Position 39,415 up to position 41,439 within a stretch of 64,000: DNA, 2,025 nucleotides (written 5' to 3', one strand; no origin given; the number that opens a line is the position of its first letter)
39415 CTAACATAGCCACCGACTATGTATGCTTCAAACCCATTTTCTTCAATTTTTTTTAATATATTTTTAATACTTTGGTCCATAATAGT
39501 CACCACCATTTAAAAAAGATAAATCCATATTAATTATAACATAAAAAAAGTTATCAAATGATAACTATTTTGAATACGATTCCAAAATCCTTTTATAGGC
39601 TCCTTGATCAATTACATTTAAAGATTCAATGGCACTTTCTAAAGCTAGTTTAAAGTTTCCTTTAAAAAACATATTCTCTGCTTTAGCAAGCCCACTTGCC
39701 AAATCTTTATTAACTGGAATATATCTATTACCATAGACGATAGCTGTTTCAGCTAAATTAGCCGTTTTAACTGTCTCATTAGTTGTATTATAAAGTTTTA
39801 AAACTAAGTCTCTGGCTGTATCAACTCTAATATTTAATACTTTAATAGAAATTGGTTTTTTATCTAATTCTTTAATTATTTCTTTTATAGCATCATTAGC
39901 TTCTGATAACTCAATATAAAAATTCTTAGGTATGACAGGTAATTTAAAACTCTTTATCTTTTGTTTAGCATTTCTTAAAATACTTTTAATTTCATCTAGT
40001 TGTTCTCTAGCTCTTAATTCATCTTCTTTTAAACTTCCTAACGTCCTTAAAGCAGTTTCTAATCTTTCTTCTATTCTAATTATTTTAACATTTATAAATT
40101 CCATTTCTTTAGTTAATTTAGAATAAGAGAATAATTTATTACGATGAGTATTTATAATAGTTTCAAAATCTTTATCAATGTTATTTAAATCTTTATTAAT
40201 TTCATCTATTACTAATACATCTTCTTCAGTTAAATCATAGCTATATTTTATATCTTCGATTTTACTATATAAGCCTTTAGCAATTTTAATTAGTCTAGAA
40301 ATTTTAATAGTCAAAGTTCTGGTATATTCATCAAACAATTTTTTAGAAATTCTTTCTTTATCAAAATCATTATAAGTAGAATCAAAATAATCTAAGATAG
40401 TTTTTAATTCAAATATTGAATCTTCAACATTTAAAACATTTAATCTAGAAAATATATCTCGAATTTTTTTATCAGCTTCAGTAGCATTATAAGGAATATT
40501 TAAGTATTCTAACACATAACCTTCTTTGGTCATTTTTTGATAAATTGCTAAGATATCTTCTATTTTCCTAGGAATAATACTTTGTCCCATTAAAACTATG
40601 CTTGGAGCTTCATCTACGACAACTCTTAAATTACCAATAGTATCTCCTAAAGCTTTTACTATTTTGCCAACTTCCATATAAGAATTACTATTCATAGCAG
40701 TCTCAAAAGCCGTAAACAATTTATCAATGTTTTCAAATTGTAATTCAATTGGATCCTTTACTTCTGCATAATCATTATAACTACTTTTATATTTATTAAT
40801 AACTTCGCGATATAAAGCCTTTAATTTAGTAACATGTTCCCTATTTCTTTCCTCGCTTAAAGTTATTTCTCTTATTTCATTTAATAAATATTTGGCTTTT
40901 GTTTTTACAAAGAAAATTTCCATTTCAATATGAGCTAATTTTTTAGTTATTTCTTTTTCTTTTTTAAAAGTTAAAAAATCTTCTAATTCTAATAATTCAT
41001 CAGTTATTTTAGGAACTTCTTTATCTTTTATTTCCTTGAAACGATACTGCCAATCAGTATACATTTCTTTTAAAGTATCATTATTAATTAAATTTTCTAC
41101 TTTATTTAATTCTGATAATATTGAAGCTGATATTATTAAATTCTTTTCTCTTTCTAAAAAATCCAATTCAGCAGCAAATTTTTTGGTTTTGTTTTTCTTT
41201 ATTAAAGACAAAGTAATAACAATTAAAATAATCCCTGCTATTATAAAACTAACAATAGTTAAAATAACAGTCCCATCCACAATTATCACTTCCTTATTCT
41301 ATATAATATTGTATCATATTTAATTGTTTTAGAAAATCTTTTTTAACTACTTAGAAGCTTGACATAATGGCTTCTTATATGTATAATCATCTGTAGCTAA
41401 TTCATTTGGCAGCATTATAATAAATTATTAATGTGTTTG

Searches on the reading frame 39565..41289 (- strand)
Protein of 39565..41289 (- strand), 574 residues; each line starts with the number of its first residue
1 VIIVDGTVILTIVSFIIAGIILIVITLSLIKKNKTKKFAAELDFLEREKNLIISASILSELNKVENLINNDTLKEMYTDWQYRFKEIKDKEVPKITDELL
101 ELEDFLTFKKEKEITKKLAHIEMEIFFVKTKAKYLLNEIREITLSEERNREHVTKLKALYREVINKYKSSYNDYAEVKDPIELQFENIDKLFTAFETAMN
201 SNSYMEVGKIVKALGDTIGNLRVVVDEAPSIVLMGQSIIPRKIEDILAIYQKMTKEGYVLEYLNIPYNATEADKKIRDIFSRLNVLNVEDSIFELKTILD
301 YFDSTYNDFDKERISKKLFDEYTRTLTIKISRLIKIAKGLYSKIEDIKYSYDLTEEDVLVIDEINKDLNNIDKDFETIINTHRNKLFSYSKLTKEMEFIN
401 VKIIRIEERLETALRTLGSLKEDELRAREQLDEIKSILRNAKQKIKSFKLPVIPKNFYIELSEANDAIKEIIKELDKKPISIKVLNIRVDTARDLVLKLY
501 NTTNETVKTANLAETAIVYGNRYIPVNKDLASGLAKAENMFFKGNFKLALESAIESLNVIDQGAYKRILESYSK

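Call 69: search_protein_families(library=pfam, proteins=[window:39565-41289:-], max_evalue=0.001)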
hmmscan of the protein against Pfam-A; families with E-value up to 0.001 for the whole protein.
window:39565-41289:- (574 aa): 1 family
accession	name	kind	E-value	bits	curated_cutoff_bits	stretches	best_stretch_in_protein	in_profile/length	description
PF06160.17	EzrA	-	1.1e-95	321.4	39.6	1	17-572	2-557/557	Septation ring formation regulator, EzrA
